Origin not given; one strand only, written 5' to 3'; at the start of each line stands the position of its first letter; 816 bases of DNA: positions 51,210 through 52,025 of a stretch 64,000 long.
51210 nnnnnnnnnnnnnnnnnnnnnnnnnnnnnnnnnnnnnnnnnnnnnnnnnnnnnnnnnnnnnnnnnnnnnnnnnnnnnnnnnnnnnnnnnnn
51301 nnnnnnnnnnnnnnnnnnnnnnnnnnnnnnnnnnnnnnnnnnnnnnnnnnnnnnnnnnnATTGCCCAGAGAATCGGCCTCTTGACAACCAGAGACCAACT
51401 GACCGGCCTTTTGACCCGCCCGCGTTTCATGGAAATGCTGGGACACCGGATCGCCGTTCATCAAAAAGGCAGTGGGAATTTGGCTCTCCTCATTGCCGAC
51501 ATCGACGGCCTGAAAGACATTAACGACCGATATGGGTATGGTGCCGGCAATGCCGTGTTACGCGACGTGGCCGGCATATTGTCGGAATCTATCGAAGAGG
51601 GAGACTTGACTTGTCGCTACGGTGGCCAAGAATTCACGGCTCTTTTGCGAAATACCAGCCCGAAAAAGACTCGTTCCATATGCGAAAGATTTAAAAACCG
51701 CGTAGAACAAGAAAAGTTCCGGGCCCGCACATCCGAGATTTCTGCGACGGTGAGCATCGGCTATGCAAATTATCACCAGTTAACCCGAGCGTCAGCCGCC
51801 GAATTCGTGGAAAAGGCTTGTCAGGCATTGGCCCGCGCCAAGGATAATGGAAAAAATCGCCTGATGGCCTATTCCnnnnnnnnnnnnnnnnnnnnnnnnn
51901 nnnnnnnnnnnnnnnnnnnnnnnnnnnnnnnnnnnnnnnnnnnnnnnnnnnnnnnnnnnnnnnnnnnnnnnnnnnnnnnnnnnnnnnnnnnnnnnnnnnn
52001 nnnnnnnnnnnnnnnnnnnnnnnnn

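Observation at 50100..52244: GGDEF-family protein with a GGQEF site and a C-terminal tandem MshEN-type c-di-GMP-binding motif array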

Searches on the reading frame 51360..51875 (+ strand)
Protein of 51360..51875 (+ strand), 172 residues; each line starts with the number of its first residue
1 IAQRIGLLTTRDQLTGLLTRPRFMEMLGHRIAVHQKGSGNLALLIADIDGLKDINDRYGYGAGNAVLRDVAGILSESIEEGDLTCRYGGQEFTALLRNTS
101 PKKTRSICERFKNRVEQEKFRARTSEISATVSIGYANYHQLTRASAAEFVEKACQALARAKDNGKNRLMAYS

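Call 27: search_solved_structures(query=window:51360-51875:+, max_evalue=1e-10, show_alignments=2)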
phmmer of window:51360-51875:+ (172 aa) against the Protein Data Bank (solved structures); distinct sequences matched with E-value up to 1e-10: 45.
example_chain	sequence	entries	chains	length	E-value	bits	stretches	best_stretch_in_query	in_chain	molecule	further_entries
3ign_A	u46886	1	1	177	4e-25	92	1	4-169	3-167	Diguanylate cyclase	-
4wxo_A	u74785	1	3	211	3.8e-21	79.1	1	8-168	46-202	Uncharacterized protein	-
4zve_A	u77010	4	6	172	5.1e-21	78.7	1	12-169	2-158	Diguanylate cyclase DosC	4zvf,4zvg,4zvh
5euh_A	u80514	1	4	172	5.3e-21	78.6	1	11-169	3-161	Putative GGDEF domain membrane protein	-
6d9m_A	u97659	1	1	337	5.9e-21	78.5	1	12-168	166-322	Fusion protein of Endolysin,Response receiver sensor diguanylate cyclase, GAF domain-conta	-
4wxw_A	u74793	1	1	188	5.9e-21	78.5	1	10-168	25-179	Uncharacterized protein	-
3i5c_A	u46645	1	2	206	1.1e-20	77.6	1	4-168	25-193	Fusion of General control protein GCN4 and WSPR response regulator protein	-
3i5b_A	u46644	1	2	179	2.8e-20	76.3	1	9-168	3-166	WspR response regulator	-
9t28_A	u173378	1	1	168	3.8e-20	75.8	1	11-168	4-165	diguanylate cyclase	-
5xgb_A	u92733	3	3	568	5.1e-20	75.4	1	4-171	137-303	Uncharacterized protein | Uncharacterized protein PA0861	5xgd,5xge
3bre_A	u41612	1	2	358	1.1e-19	74.3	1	8-168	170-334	Probable two-component response regulator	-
6et7_A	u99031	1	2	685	1e-18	71.2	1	7-168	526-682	Diguanylate cyclase (GGDEF) domain-containing protein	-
5llw_B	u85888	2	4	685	1.1e-18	71.1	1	7-168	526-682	Diguanylate cyclase (GGDEF) domain-containing protein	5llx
3ezu_A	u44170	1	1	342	1.6e-18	70.5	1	9-169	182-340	GGDEF domain protein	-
7e6g_A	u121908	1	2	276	5.5e-18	68.8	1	9-168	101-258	Putative GGDEF domain protein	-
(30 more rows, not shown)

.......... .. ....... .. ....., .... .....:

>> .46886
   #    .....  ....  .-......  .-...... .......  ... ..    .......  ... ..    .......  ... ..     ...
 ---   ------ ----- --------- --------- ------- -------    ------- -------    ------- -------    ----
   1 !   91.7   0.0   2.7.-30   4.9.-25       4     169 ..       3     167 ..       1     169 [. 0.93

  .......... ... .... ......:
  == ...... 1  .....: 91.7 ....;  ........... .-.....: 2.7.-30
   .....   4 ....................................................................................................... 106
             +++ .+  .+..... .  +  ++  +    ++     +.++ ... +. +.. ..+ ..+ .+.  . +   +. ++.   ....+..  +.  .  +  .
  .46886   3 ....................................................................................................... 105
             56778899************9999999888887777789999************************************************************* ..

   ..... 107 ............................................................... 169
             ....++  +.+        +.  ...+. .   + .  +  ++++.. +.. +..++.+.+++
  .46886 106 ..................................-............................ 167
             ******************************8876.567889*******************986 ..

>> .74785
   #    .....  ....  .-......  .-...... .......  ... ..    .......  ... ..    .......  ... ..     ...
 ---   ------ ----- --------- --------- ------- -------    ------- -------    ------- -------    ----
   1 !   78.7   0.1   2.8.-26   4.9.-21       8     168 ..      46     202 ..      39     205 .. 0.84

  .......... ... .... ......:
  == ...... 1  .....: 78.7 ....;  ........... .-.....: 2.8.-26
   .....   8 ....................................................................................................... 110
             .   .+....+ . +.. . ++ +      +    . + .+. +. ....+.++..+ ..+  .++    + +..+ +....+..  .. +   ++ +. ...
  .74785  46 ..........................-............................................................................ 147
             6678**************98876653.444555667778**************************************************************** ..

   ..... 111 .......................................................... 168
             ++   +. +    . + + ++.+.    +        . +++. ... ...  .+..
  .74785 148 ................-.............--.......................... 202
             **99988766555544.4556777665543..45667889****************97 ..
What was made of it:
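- On GGDEF domain fold (PF00990): PDB DGC hits down to 4e-25 (call 27).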
